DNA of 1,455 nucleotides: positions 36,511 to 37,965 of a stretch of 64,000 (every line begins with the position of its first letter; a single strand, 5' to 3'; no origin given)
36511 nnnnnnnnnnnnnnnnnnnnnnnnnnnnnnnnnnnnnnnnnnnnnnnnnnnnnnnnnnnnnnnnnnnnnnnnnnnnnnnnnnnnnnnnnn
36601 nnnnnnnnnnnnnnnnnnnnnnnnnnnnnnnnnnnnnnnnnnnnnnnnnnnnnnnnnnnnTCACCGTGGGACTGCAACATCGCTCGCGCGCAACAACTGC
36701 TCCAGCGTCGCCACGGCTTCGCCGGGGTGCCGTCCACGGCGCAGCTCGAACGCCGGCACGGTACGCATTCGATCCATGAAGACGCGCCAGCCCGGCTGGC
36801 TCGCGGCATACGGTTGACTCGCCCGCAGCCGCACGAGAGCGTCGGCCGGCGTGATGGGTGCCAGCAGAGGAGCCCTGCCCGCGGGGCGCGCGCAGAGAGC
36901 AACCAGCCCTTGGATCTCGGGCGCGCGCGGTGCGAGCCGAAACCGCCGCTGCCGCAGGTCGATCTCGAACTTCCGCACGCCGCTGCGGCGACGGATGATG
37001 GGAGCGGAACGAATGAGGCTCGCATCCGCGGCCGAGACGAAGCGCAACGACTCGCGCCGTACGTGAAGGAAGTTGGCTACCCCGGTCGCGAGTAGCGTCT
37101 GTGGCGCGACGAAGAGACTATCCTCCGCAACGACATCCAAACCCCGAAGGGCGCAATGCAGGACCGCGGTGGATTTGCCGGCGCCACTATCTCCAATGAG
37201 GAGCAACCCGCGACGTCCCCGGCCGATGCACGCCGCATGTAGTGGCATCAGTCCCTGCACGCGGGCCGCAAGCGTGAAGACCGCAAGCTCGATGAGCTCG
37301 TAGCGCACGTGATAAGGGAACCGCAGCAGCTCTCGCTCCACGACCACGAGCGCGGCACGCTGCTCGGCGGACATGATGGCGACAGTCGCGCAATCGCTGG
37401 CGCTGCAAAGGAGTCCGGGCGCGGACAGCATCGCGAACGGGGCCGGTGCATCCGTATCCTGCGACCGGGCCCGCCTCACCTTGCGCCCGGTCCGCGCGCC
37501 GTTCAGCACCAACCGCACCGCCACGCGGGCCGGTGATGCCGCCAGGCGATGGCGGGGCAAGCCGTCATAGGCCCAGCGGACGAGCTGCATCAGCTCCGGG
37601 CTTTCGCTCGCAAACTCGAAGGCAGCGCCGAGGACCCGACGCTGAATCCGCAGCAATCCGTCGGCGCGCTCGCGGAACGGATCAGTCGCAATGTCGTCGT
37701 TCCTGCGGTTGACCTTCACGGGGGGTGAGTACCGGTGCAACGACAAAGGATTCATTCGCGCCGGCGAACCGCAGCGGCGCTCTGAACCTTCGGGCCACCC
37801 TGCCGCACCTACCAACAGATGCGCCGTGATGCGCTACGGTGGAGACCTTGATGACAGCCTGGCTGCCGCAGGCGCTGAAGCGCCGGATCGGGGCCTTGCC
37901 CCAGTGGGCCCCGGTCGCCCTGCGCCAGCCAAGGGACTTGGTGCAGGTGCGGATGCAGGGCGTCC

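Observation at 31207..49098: Orphan ~18 kb tailoring-enzyme island with three radical SAM enzymes, three methyltransferases, three glycosyltransferases and an HprK-like kinase, but no recognisable scaffold gene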

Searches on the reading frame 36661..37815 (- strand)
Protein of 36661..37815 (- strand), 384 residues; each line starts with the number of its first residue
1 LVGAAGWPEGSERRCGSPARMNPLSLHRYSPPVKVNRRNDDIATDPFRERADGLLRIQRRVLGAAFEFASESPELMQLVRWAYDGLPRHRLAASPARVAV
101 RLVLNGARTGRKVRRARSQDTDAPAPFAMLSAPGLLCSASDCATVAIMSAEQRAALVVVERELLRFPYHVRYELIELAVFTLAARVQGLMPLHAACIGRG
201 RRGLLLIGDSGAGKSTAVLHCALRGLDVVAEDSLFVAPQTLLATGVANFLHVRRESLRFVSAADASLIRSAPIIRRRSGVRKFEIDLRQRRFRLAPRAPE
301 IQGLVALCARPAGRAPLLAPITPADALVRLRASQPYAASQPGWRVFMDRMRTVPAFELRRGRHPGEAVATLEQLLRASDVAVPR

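Call 5: search_protein_families(library=pfam, proteins=[window:36661-37815:-], max_evalue=0.01)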
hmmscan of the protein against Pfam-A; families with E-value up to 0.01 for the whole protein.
window:36661-37815:- (384 aa): 3 families
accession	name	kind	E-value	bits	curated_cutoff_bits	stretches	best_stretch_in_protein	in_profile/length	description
PF07475.17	Hpr_kinase_C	-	0.0027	17.7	33.3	1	193-236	10-53/171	HPr Serine kinase C-terminal domain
PF13191.12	AAA_16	-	0.0072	17.3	32.6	0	192-222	16-45/167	AAA ATPase domain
PF13555.12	AAA_29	-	0.0091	16.2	27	0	201-218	21-39/61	P-loop containing region of AAA domain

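Call 7: search_protein_families(library=ncbifam, proteins=[window:36661-37815:-], max_evalue=0.01)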
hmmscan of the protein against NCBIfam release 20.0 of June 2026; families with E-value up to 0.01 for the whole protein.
window:36661-37815:- (384 aa): 4 families
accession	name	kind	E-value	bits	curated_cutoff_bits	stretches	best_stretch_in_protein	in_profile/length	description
TIGR04352.1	HprK_rel_A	equivalog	8.5e-08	31.6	200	1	175-266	81-173/280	HprK-related kinase A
TIGR04355.1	HprK_rel_B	hypoth_equivalog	3.6e-07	29.6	200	1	188-247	143-204/351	HprK-related kinase B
TIGR04249.1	SCM_chp_ScmC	equivalog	0.00037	19.9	125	1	183-218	119-154/292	SynChlorMet cassette protein ScmC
TIGR00679.1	hpr-ser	equivalog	0.0023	17.2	240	1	200-237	142-179/300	HPr(Ser) kinase/phosphatase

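Call 10: find_encoding_contigs(protein=window:36661-37755:-, flank=10000, max_places=10)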
Protein window:36661-37755:- (364 aa): no gene with exactly this product is on record in the collection.

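Call 11: find_homologous_proteins(query=window:36661-37755:-)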
Query window:36661-37755:- (364 aa): 2828 proteins with E <= 0.001 among 8000 candidates; the best 120 are listed.
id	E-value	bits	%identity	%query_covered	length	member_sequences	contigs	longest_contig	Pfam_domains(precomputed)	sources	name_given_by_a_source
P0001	1.3e-209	713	93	100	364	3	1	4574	PF27840.1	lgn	-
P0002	7.1e-187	639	84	100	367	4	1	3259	PF27840.1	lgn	-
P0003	3.8e-186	636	86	97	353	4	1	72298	PF27840.1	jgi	jgi:hypothetical protein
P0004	2.0e-182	624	85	97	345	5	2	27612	PF27840.1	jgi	jgi:hypothetical protein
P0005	3.2e-169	580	79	97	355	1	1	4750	PF27840.1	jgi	jgi:hypothetical protein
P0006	4.3e-167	573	80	95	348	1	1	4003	PF27840.1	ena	-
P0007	1.3e-166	572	77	95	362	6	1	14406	PF27840.1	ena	-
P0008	2.1e-166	571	80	95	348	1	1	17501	-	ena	-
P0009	1.6e-165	568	76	98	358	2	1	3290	PF27840.1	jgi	jgi:hypothetical protein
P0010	3.1e-165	567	79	95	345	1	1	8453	PF27840.1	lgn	-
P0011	2.0e-164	565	79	95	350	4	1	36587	PF27840.1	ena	-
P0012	2.3e-164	565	79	95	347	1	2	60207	PF27840.1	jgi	jgi:hypothetical protein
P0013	2.8e-163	561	77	95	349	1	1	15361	PF27840.1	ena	-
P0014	9.9e-163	559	78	95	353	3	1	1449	PF27840.1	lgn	-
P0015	1.0e-162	559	78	95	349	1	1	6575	PF07475.18,PF27840.1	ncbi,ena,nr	ncbi:MAG: serine kinase [Gammaproteobacteria bacterium]|nr:serine kinase [Gammaproteobacteria bacter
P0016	9.8e-162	556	77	94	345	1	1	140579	PF27840.1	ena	-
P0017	2.8e-161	554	78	95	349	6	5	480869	PF27840.1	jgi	jgi:hypothetical protein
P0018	4.0e-161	554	77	94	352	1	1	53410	PF27840.1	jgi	jgi:hypothetical protein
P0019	5.3e-161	553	74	95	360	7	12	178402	PF27840.1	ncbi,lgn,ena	ncbi:MAG: serine kinase [Steroidobacterales bacterium]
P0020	1.2e-160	552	77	94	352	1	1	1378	PF27840.1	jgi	jgi:hypothetical protein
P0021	7.0e-160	550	76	94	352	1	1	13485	PF07475.18,PF27840.1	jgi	jgi:hypothetical protein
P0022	9.2e-160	549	76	96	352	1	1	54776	PF27840.1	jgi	jgi:hypothetical protein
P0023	1.1e-159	549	76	95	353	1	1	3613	PF27840.1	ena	-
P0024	2.1e-159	548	79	93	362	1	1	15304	PF07475.18,PF27840.1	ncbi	-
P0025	3.5e-159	547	75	93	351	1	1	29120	PF27840.1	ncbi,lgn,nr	ncbi:MAG: serine kinase [Gammaproteobacteria bacterium]|nr:serine kinase [Gammaproteobacteria bacter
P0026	5.2e-159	547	76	95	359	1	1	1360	PF27840.1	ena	-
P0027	9.2e-159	546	77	95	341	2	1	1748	PF27840.1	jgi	jgi:hypothetical protein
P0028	1.7e-158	545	77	92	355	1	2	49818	PF27840.1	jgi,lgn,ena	-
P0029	2.0e-158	545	77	95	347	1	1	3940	PF27840.1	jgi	-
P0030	2.2e-158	545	75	97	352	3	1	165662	PF27840.1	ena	-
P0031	1.1e-157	543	78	95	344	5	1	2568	PF27840.1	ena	-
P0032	3.6e-157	541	76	95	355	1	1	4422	PF27840.1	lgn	-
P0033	4.4e-157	541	75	95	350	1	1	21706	PF27840.1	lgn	-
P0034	6.1e-157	540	77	95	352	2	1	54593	PF27840.1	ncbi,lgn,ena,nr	ncbi:MAG TPA: hypothetical protein VJ738_18020 [Steroidobacteraceae bacterium]|nr:hypothetical prote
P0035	1.4e-156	539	73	96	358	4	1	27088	PF27840.1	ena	-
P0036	6.3e-155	533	74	95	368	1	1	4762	PF27840.1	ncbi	-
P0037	6.5e-155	533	76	94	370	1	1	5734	PF27840.1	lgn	-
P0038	8.4e-155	533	75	96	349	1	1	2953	PF27840.1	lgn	-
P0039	4.0e-154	531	72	95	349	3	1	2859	PF27840.1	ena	-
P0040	5.8e-154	530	74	94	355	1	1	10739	PF27840.1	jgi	jgi:hypothetical protein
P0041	1.2e-153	529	70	100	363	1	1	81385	PF27840.1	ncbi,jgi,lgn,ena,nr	ncbi:MAG TPA: hypothetical protein VFA39_17640 [Steroidobacteraceae bacterium]|nr:hypothetical prote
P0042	6.0e-153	527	74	94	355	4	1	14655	PF27840.1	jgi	jgi:hypothetical protein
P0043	1.1e-151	523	74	94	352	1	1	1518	PF27840.1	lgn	-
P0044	1.1e-151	523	72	96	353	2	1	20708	PF27840.1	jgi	-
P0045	1.3e-150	519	72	92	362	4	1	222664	PF27840.1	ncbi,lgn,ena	-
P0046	3.3e-150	518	75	92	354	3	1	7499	PF27840.1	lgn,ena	-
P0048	1.6e-149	516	72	91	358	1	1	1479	PF27840.1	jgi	jgi:hypothetical protein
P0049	2.9e-149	515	73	93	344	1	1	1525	PF27840.1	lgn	-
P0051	2.6e-148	512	73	92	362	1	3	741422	PF27840.1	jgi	jgi:hypothetical protein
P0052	3.0e-148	512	73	93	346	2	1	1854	PF27840.1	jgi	-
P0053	9.5e-148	510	73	95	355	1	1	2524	PF27840.1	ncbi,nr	ncbi:MAG TPA: hypothetical protein VHE11_00560 [Steroidobacteraceae bacterium]|nr:hypothetical prote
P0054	1.0e-147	510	73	93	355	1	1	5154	PF27840.1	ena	-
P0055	2.5e-147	508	71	91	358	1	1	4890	PF27840.1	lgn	-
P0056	7.4e-146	504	71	93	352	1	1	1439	PF27840.1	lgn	-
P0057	2.8e-145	502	71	94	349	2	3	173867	PF27840.1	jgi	jgi:hypothetical protein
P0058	1.5e-144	499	73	93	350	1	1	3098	PF27840.1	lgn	-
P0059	1.5e-143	496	70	91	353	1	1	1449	PF27840.1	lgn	-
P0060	7.2e-143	494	72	91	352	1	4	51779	PF27840.1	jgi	jgi:hypothetical protein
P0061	1.8e-141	489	71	91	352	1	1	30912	PF27840.1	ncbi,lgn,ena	-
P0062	7.3e-141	487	73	93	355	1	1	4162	PF27840.1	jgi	jgi:hypothetical protein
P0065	2.3e-138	479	68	93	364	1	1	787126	PF27840.1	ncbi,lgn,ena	-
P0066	6.8e-138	478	72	86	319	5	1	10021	PF27840.1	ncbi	ncbi:MAG: hypothetical protein WAM52_12645, partial [Steroidobacteraceae bacterium]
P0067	3.8e-137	475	69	94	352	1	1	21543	PF27840.1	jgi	jgi:hypothetical protein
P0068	3.9e-137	475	75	84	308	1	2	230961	PF27840.1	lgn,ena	-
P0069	3.0e-136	472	68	94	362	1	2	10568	PF27840.1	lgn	-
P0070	1.0e-135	470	67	95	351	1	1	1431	PF27840.1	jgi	jgi:hypothetical protein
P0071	9.3e-134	464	69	93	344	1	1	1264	PF27840.1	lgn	-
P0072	7.7e-132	458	65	92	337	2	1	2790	PF27840.1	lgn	-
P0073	4.4e-131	455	67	92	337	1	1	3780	PF27840.1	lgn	-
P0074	1.9e-130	453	67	92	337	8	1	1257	PF27840.1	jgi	-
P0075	4.1e-130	452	67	93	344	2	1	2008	PF27840.1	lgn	-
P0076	4.8e-130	452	85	70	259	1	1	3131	PF27840.1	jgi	jgi:hypothetical protein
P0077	1.8e-128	446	67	92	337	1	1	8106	PF27840.1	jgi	jgi:hypothetical protein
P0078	8.6e-128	444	65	94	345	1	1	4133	PF27840.1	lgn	-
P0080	1.5e-127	444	66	93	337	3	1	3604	PF27840.1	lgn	-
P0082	8.2e-127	441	67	92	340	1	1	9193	PF27840.1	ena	-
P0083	2.5e-126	439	64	94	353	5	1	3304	PF27840.1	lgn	-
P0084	5.1e-126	438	66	92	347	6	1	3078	PF27840.1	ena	-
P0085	6.8e-126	438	66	92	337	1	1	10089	PF27840.1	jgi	-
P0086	9.2e-126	438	65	93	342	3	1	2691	PF27840.1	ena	-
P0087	1.1e-125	437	62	94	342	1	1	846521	PF27840.1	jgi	jgi:hypothetical protein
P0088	1.1e-125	437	66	92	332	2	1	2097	PF27840.1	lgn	-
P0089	1.1e-125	437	65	93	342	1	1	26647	PF27840.1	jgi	jgi:hypothetical protein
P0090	1.4e-125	437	66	93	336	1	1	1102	PF27840.1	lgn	-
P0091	1.4e-125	437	65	92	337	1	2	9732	PF27840.1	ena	-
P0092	1.6e-125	437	65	93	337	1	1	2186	PF27840.1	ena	-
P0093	2.0e-125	437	64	94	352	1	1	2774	PF27840.1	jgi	jgi:hypothetical protein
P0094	2.5e-125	436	65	93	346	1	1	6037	PF27840.1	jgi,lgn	jgi:hypothetical protein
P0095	2.7e-125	436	65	93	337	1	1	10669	PF27840.1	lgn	-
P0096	3.7e-125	436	64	92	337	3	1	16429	PF27840.1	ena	-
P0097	4.0e-125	436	65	94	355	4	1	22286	PF27840.1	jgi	jgi:hypothetical protein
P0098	5.2e-125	435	65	92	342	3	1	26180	PF27840.1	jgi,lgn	jgi:hypothetical protein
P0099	6.1e-125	435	65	92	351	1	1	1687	PF27840.1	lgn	-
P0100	7.5e-125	435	66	92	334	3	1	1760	PF27840.1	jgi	jgi:hypothetical protein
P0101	1.6e-124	434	65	92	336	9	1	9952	PF27840.1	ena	-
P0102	5.4e-124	432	64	93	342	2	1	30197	PF27840.1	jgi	jgi:hypothetical protein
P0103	7.4e-124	431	64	95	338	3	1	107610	PF27840.1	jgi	-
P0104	2.3e-123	430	65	92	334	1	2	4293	PF27840.1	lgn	-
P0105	2.4e-123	430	62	94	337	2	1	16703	PF27840.1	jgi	-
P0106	3.8e-123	429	64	95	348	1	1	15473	PF27840.1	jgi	jgi:hypothetical protein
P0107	1.5e-122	427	65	92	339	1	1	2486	PF27840.1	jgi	jgi:hypothetical protein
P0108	4.3e-122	426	64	92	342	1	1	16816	PF27840.1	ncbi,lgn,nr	ncbi:MAG TPA: hypothetical protein VGR92_14745 [Steroidobacteraceae bacterium]|nr:hypothetical prote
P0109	1.9e-121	423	64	92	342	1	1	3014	PF27840.1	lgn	-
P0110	2.8e-121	423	63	93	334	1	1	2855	PF27840.1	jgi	jgi:hypothetical protein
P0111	3.3e-121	423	77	73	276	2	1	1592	PF27840.1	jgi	jgi:hypothetical protein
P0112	7.6e-121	421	65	92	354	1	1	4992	PF27840.1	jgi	jgi:hypothetical protein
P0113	1.3e-120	421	65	92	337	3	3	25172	PF27840.1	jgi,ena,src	-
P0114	2.1e-120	420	65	92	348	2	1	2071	PF27840.1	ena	-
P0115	2.9e-120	420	63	94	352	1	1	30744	PF27840.1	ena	-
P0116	1.8e-119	417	64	92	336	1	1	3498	PF27840.1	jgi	jgi:hypothetical protein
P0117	1.1e-118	414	62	93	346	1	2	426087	PF27840.1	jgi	jgi:hypothetical protein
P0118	1.8e-118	414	62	95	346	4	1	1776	PF27840.1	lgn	-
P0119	1.9e-118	414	65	92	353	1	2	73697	PF27840.1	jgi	jgi:hypothetical protein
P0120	2.9e-118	413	62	92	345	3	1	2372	PF27840.1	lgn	-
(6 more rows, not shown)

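Call 12: find_encoding_contigs(protein=P0087, flank=10000, max_places=2)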
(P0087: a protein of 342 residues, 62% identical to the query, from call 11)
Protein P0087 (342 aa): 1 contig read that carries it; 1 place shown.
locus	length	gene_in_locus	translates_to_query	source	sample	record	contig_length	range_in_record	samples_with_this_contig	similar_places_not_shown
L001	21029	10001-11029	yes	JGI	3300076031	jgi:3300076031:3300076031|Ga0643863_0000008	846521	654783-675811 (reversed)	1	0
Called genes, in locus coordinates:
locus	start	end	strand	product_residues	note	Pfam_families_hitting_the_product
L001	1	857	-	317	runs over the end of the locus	PF00535:Glycos_transf_2, PF13641:Glyco_tranf_2_3, PF10111:Glyco_tranf_2_2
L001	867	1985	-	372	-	PF01757:Acyl_transf_3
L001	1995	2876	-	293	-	PF02585:PIG-L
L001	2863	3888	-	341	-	-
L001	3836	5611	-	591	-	PF00664:ABC_membrane (weak), PF13304:AAA_21 (faint), PF00005:ABC_tran, PF02463:SMC_N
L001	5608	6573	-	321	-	PF00535:Glycos_transf_2, PF10111:Glyco_tranf_2_2, PF13641:Glyco_tranf_2_3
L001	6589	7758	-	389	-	PF13439:Glyco_transf_4 (weak), PF13579:Glyco_trans_4_4 (weak), PF00534:Glycos_transf_1, PF13692:Glyco_trans_1_4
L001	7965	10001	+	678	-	PF01757:Acyl_transf_3, PF19040:SGNH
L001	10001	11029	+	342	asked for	PF27840:ScmC (faint)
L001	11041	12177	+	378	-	PF13439:Glyco_transf_4, PF20706:GT4-conflict (weak), PF00534:Glycos_transf_1, PF13692:Glyco_trans_1_4, PF13524:Glyco_trans_1_2 (weak)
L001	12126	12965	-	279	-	PF01209:Ubie_methyltran, PF13489:Methyltransf_23, PF13847:Methyltransf_31, PF08241:Methyltransf_11, PF08242:Methyltransf_12, PF13649:Methyltransf_25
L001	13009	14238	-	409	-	PF14907:NTP_transf_5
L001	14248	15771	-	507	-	PF02310:B12-binding (weak), PF04055:Radical_SAM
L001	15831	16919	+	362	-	-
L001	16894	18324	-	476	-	PF00082:Peptidase_S8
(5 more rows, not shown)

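Call 13: find_encoding_contigs(protein=P0065, flank=10000, max_places=2)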
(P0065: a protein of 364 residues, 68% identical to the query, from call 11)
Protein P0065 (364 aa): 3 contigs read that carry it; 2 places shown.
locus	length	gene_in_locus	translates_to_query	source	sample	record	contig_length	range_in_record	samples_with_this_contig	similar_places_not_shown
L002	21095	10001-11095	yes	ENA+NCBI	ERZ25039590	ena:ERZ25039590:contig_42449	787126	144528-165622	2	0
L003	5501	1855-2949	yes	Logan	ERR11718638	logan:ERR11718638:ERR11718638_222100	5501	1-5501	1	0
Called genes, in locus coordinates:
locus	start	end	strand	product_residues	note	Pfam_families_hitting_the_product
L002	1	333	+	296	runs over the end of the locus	PF13489:Methyltransf_23, PF01135:PCMT (weak), PF02353:CMAS (faint), PF08241:Methyltransf_11, PF08242:Methyltransf_12, PF13649:Methyltransf_25, PF13847:Methyltransf_31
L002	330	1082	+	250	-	PF13489:Methyltransf_23, PF08241:Methyltransf_11 (weak), PF08242:Methyltransf_12 (weak), PF13649:Methyltransf_25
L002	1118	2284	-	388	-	PF00685:Sulfotransfer_1 (faint), PF13469:Sulfotransfer_3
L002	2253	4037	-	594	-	PF00664:ABC_membrane, PF00005:ABC_tran, PF02463:SMC_N, PF13555:AAA_29 (weak), PF13304:AAA_21 (faint)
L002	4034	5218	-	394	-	PF13439:Glyco_transf_4, PF00534:Glycos_transf_1, PF13692:Glyco_trans_1_4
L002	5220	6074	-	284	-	PF13489:Methyltransf_23, PF13847:Methyltransf_31, PF08241:Methyltransf_11, PF08242:Methyltransf_12, PF13649:Methyltransf_25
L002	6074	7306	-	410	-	PF14907:NTP_transf_5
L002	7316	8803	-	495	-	PF02310:B12-binding, PF04055:Radical_SAM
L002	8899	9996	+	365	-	-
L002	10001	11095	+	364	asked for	PF27840:ScmC (weak)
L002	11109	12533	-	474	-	PF00082:Peptidase_S8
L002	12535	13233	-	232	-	-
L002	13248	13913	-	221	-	PF04542:Sigma70_r2, PF07638:Sigma70_ECF (weak), PF08281:Sigma70_r4_2, PF04545:Sigma70_r4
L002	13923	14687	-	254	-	PF09694:Gcw_chp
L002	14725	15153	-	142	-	PF03626:COX4_pro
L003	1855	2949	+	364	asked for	PF27840:ScmC (weak)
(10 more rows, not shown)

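Call 15: find_encoding_contigs(protein=P0003, flank=10000, max_places=1)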
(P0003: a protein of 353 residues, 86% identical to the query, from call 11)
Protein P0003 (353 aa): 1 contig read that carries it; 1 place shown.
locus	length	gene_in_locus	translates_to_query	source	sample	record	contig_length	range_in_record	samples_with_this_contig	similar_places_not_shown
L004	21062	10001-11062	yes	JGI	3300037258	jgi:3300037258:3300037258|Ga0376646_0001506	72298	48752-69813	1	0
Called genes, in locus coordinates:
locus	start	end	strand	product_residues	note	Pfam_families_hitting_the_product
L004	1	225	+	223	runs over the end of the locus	PF13489:Methyltransf_23, PF01209:Ubie_methyltran (weak), PF08241:Methyltransf_11, PF08242:Methyltransf_12, PF13649:Methyltransf_25, PF13847:Methyltransf_31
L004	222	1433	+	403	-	PF07969:Amidohydro_3 (weak), PF01979:Amidohydro_1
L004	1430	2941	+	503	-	PF02310:B12-binding, PF04055:Radical_SAM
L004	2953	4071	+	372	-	PF13439:Glyco_transf_4 (weak), PF00534:Glycos_transf_1, PF13692:Glyco_trans_1_4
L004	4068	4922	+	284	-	PF00535:Glycos_transf_2, PF10111:Glyco_tranf_2_2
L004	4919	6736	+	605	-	PF00664:ABC_membrane, PF00005:ABC_tran, PF13555:AAA_29 (weak), PF02463:SMC_N (faint), PF13304:AAA_21 (faint)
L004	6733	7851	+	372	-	PF01757:Acyl_transf_3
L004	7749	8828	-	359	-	PF04116:FA_hydroxylase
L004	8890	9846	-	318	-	PF01613:Flavin_Reduct (weak)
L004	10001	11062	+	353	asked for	PF27840:ScmC (weak)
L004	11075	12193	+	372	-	PF13439:Glyco_transf_4, PF00534:Glycos_transf_1, PF13692:Glyco_trans_1_4, PF13524:Glyco_trans_1_2 (weak)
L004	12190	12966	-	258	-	-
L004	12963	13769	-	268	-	PF01209:Ubie_methyltran, PF13489:Methyltransf_23 (weak), PF08241:Methyltransf_11, PF08242:Methyltransf_12, PF13649:Methyltransf_25, PF13847:Methyltransf_31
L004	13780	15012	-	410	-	PF14907:NTP_transf_5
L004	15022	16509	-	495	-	PF02310:B12-binding (weak), PF04055:Radical_SAM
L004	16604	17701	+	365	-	-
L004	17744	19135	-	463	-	PF00082:Peptidase_S8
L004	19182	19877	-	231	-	-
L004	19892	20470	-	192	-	PF04542:Sigma70_r2, PF07638:Sigma70_ECF (weak), PF08281:Sigma70_r4_2, PF04545:Sigma70_r4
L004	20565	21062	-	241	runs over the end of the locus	PF09694:Gcw_chp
